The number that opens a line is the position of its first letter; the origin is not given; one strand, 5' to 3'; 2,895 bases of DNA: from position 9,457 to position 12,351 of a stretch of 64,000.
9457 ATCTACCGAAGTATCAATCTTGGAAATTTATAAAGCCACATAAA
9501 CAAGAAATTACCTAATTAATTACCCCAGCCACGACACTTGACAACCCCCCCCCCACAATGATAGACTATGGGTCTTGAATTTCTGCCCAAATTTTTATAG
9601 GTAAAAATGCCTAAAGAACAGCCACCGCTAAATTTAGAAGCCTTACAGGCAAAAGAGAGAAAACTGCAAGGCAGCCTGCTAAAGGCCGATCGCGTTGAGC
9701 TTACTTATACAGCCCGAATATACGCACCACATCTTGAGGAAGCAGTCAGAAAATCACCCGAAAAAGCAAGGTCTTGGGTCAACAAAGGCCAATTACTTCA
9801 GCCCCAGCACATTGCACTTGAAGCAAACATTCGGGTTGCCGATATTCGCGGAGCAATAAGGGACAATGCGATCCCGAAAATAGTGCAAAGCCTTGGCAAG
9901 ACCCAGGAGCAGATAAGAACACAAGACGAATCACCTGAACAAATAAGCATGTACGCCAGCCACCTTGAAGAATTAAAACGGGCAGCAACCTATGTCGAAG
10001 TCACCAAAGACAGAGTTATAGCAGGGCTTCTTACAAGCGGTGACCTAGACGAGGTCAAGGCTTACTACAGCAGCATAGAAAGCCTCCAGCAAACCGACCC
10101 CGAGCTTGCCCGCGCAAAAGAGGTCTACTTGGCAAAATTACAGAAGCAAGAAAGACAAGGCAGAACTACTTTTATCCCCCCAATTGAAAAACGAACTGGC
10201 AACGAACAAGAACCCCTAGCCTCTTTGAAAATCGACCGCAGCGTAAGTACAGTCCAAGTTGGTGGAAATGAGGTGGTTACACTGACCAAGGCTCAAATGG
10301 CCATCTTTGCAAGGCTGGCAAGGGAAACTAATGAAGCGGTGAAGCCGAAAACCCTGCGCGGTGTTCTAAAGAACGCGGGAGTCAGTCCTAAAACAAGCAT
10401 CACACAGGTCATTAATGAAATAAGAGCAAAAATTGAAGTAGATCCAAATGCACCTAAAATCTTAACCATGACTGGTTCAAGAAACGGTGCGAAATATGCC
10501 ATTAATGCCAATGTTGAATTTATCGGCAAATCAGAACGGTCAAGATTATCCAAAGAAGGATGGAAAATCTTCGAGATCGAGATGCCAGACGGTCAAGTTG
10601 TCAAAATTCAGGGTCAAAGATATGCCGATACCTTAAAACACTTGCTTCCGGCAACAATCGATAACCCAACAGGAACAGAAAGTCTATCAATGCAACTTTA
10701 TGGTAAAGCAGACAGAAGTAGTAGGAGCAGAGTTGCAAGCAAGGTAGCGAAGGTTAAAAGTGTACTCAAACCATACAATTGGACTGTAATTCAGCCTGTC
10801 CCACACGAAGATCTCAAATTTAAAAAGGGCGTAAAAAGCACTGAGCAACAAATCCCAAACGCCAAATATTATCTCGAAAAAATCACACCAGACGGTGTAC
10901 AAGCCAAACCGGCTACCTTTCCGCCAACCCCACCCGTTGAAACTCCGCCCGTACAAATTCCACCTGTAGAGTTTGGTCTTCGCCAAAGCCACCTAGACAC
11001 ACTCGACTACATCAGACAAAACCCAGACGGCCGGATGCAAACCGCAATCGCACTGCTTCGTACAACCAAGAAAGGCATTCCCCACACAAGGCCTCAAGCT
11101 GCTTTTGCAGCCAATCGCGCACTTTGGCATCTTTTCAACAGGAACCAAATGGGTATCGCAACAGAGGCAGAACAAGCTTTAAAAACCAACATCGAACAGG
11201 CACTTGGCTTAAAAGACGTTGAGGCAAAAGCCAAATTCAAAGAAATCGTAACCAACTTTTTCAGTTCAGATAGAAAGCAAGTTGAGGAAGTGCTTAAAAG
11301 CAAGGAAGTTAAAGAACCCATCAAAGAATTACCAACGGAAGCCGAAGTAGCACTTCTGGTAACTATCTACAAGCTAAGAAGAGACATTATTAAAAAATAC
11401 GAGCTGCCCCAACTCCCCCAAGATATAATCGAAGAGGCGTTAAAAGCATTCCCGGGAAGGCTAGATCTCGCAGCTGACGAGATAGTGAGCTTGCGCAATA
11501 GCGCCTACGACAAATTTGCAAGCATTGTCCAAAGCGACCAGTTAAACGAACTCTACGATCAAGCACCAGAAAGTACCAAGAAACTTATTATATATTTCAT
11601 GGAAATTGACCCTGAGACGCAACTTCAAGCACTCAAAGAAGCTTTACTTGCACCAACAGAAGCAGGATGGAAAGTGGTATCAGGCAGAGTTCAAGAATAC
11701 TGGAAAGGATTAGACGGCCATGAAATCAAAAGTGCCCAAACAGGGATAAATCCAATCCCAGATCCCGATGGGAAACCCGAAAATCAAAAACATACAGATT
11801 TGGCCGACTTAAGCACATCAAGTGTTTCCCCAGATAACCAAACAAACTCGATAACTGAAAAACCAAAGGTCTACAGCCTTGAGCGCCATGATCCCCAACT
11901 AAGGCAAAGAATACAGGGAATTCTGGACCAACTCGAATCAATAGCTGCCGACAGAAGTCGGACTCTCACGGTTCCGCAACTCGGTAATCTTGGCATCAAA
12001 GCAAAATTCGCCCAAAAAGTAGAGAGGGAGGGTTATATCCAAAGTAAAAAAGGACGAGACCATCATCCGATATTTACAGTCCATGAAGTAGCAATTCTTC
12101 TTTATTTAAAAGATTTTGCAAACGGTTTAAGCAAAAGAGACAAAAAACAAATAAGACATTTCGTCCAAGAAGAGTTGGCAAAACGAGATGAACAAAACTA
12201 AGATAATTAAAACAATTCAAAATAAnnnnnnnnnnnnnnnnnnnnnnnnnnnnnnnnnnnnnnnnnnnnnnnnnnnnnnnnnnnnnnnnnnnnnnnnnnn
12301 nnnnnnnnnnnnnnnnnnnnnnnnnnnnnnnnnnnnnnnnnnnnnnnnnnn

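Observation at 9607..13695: Three OmpR/PhoB-type winged-helix domains embedded in two large proteins that lack receiver domains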

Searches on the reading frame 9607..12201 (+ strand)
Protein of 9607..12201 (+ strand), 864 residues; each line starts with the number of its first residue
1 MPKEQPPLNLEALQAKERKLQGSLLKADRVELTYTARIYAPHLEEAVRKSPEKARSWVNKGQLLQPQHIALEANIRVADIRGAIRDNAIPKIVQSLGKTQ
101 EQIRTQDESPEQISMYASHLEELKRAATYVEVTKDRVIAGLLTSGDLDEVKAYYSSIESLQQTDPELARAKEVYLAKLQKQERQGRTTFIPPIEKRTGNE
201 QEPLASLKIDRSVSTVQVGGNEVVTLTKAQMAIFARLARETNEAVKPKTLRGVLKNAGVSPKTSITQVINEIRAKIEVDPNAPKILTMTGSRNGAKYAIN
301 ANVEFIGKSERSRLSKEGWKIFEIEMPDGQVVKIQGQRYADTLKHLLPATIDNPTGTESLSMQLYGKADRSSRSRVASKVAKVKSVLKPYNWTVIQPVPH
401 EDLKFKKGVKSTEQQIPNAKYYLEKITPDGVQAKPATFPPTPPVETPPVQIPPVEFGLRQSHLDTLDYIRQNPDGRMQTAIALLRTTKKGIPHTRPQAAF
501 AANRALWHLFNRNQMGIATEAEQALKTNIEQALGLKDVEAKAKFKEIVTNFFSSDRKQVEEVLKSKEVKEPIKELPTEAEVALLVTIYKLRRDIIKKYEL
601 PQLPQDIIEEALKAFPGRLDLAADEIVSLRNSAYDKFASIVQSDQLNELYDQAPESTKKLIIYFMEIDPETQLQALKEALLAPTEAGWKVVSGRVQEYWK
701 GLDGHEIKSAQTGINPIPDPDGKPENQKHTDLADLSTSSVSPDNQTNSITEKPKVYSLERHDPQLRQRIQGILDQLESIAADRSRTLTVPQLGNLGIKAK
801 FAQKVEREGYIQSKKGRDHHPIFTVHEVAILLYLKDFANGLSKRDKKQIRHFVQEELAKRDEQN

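Call 3: search_protein_families(library=pfam, proteins=[window:9607-12201:+], max_evalue=10)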
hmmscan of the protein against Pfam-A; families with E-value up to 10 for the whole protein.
window:9607-12201:+ (864 aa): 2 families
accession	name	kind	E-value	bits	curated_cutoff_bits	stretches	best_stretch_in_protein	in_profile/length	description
PF00486.34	Trans_reg_C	-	0.00016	22.1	26.2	1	222-289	2-71/77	Transcriptional regulatory protein, C terminal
PF14886.12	FAM183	-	0.057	14.6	28.9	1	739-794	21-75/107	FAM183A and FAM183B related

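Call 4: search_protein_families(library=ncbifam, proteins=[window:9607-12201:+], max_evalue=10)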
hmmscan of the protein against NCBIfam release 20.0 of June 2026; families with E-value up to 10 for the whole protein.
window:9607-12201:+ (864 aa): 2 families
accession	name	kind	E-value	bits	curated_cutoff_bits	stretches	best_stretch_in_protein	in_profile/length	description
NF040689.1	MtrAB_MtrA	equivalog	0.0015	17.9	300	1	199-287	121-209/219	MtrAB system response regulator MtrA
NF011552.0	PRK14981.1-4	equivalog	0.13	12.5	156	1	28-87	31-88/117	DNA-directed RNA polymerase subunit F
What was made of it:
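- On SARP / AfsR-type regulators: No BTAD, TPR or NB-ARC hit (calls 3, 4).
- Closest known: Receiver-less OmpR-type regulators: ToxR/CadC. Different: No BTAD, TPR or NB-ARC domain (calls 3, 4).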

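Call 5: search_protein_families(library=padloc, proteins=[window:9607-12201:+], max_evalue=10)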
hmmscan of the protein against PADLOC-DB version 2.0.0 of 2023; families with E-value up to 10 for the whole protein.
window:9607-12201:+ (864 aa): 0 families
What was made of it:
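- PADLOC gives no hits (call 5).
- Tried and rejected: Known defence systems: PADLOC gave no hits (call 5).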

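Call 6: search_protein_families(library=phrogs, proteins=[window:9607-12201:+], max_evalue=10)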
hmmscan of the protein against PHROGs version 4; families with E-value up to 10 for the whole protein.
window:9607-12201:+ (864 aa): 2 families
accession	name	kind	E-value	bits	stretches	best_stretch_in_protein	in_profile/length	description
phrog_731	-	unknown function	1.4e-05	25.6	1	203-290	131-219/227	-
phrog_13368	-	unknown function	0.24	12.5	1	575-618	13-56/124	-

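Call 9: find_homologous_proteins(query=window:9607-12201:+, max_evalue=0.001)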
Query window:9607-12201:+ (864 aa): 2 proteins with E <= 0.001 among 8000 candidates.
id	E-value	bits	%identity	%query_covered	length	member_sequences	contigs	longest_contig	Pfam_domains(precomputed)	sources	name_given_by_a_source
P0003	0.0e+0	1895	100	100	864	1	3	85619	-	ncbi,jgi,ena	-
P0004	8.7e-286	969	55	100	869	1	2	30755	-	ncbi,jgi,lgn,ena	-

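Call 10: find_encoding_contigs(protein=P0004, flank=10000, max_places=4)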
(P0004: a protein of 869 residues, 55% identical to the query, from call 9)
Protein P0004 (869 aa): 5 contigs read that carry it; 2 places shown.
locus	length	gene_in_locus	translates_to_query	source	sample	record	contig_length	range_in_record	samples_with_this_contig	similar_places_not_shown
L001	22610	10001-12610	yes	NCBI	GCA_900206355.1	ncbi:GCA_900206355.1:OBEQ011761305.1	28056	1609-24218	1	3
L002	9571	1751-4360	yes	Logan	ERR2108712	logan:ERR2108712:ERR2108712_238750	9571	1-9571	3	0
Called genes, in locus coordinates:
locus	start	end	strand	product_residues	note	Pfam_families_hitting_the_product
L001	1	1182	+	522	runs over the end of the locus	PF00239:Resolvase, PF07508:Recombinase (weak), PF13408:Zn_ribbon_recom (faint)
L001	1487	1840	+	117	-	PF02675:AdoMet_dc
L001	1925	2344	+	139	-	-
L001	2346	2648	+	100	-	PF18910:DUF5665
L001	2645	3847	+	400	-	PF00587:tRNA-synt_2b, PF03129:HGTP_anticodon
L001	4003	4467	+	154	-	PF05198:IF3_N, PF00707:IF3_C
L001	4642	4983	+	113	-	PF00453:Ribosomal_L20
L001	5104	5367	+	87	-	-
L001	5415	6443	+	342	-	PF02912:Phe_tRNA-synt_N, PF01409:tRNA-synt_2d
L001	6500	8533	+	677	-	PF03483:B3_4, PF03484:B5, PF17759:tRNA_synthFbeta, PF03147:FDX-ACB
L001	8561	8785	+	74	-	PF15919:HicB_lk_antitox (weak)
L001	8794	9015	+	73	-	PF07927:HicA_toxin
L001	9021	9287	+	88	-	-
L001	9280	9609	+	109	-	PF18924:DUF5674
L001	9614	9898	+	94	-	-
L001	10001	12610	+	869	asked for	-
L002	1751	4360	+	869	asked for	-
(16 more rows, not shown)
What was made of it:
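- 9607..12201 (+): Gene X: 864-aa modular DNA-binding partner. Order of modules: N-terminal helical region, wH1, wH2, MID, CTD-X. Ortholog P0004 is 55% identical and sits in the same three-gene order (calls 9, 10).
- The same X-Y-MORC order occurs in a second genome in a different context: call 10.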

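Call 11: find_encoding_contigs(protein=P0003, flank=10000, max_places=4)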
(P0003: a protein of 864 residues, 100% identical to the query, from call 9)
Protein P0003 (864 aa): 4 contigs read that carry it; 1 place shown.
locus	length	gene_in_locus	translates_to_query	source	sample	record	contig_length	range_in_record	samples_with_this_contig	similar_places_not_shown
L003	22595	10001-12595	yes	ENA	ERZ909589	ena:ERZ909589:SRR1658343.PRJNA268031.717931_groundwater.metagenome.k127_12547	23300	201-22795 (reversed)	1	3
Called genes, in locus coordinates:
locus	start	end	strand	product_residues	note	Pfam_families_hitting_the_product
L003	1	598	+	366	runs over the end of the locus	?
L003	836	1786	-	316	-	-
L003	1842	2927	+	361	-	PF01321:Creatinase_N, PF00557:Peptidase_M24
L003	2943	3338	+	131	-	-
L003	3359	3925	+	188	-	-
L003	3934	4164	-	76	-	PF00076:RRM_1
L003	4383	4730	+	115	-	-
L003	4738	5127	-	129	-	-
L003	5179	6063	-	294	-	PF00483:NTP_transferase, PF12804:NTP_transf_3 (weak)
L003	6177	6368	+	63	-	PF00584:SecE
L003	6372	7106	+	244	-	PF02357:NusG, PF00467:KOW (faint)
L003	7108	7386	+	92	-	-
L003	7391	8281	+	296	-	PF13354:Beta-lactamase2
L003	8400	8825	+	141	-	PF03946:Ribosomal_L11_N, PF00298:Ribosomal_L11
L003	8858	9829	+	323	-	PF00687:Ribosomal_L1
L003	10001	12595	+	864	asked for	-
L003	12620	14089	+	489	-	PF00486:Trans_reg_C (faint)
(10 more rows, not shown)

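Call 21: search_protein_families(library=pfam, proteins=[P0004], max_evalue=1)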
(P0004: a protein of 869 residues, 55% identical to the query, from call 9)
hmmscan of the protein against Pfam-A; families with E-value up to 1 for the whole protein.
P0004 (869 aa): 2 families
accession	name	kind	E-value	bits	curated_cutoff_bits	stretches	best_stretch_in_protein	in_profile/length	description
PF25195.1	DPC2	-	0.033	15.1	70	1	82-183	10-102/105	Diatom pyrenoid component 2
PF00486.34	Trans_reg_C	-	0.14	12.7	26.2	0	221-285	2-69/77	Transcriptional regulatory protein, C terminal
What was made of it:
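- No helicase, nuclease or methylase domain is found in the cassette proteins, and there are no PADLOC hits: calls 3-5, 21.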

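Call 37: search_protein_representatives(alignment_id=A1)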
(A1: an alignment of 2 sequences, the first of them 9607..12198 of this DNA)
Query: 2 sequences, 875 profile positions. Proteins with E-value up to 0.001 (for the whole library): 155; up to 1e-10: 68; up to 1e-30: 28. The best 150 are listed.
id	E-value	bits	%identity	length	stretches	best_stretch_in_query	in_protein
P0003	0.0e+00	1779.9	-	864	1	1-871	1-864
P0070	7.2e-156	537.3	-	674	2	1-558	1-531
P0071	3.0e-79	283.7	-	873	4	455-865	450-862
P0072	7.3e-73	262.6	-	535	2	575-872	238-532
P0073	1.9e-59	218.2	-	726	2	580-872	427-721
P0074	2.1e-58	214.8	-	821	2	464-869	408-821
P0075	3.0e-56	207.7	-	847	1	202-871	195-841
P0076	6.4e-55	203.3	-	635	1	216-872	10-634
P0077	2.3e-53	198.1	-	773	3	193-869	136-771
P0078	2.4e-52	194.8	-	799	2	460-869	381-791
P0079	6.3e-52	193.3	-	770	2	188-871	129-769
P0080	2.8e-48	181.3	-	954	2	188-871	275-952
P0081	3.2e-46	174.5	-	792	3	464-871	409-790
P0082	8.8e-46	173.0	-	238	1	1-180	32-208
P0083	8.8e-45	169.7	-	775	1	261-866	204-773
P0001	4.2e-09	51.7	-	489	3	198-314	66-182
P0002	7.5e-08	47.5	-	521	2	121-313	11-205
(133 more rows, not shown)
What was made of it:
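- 9607..12201 (+): 155 representatives match the profile (call 37).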

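Call 75: predict_structure(alignment_id=A7)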
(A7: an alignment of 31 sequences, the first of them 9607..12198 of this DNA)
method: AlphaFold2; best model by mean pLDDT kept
length: 864 residues; sequences in the alignment: 31
mean_pLDDT: 81.4   pTM: 0.33
mean pLDDT of the five models: 81.4, 78.4, 78.2, 77.0, 76.9
residues with pLDDT >= 90: 344; 70-90: 367; 50-70: 65; < 50: 88
segments of 3 or more residues with pLDDT < 50: 1-4, 186-201, 430-441, 445-448, 450-452, 566-572, 712-752
pLDDT, mean of each block of 10 residues (from residue 1): 63 91 91 76 84 73 81 82 90 93 69 85 91 87 85 93 89 85 51 36 83 89 90 94 92 90 92 93 91 88 87 84 93 94 95 93 91 91 93 89 72 76 79 41 47 69 97 95 92 94 96 90 96 89 94 89 59 75 90 83 86 77 83 88 80 87 79 80 65 79 60 42 37 36 36 72 90 86 75 90 90 88 93 86 86 92 81
secondary structure, 60 per line:
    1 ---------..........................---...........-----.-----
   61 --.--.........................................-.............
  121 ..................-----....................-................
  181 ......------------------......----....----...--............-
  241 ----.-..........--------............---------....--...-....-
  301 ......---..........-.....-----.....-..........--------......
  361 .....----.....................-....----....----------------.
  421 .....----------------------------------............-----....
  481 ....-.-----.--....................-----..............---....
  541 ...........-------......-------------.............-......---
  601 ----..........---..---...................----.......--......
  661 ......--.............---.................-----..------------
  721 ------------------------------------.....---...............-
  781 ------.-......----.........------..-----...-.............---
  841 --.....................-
elements in order (helices of 4 or more, strands of 3 or more residues): H10-35 H39-49 H66-106 H108-138 H144-163 H165-186 E205-210 E215-218 E223-225 H228-239 H247-256 H265-276 E286-289 E296-299 E301-306 H310-319 E321-325 E331-335 H337-346 H357-365 H370-390 E392-395 H400-403 E420-425 H460-471 H477-484 H495-514 H520-533 H537-551 H559-564 H578-590 H592-597 H605-614 H623-641 H646-652 H655-666 H669-681 H685-701 H757-761 H765-779 H789-794 H799-807 E821-823 H825-837 H843-863
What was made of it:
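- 9607..10206 (+): N-terminal long-helix region of X (aa 1-200). Aa 121-200 is homologous to the N-terminus of Y. The AlphaFold model shows helices 10-35, 66-106, 108-138, 144-186 (call 75).
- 10213..10530 (+): X wH1: OmpR/PhoB-type winged helix (aa 203-308). AlphaFold topology E205-225, H228-239, H247-256, H265-276, hairpin 286-306 (call 75).
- On OmpR/PhoB winged-helix domain (Trans_reg_C, PF00486): Met for the two modules of X. AlphaFold secondary-structure order and pLDDT of about 90 (call 75).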
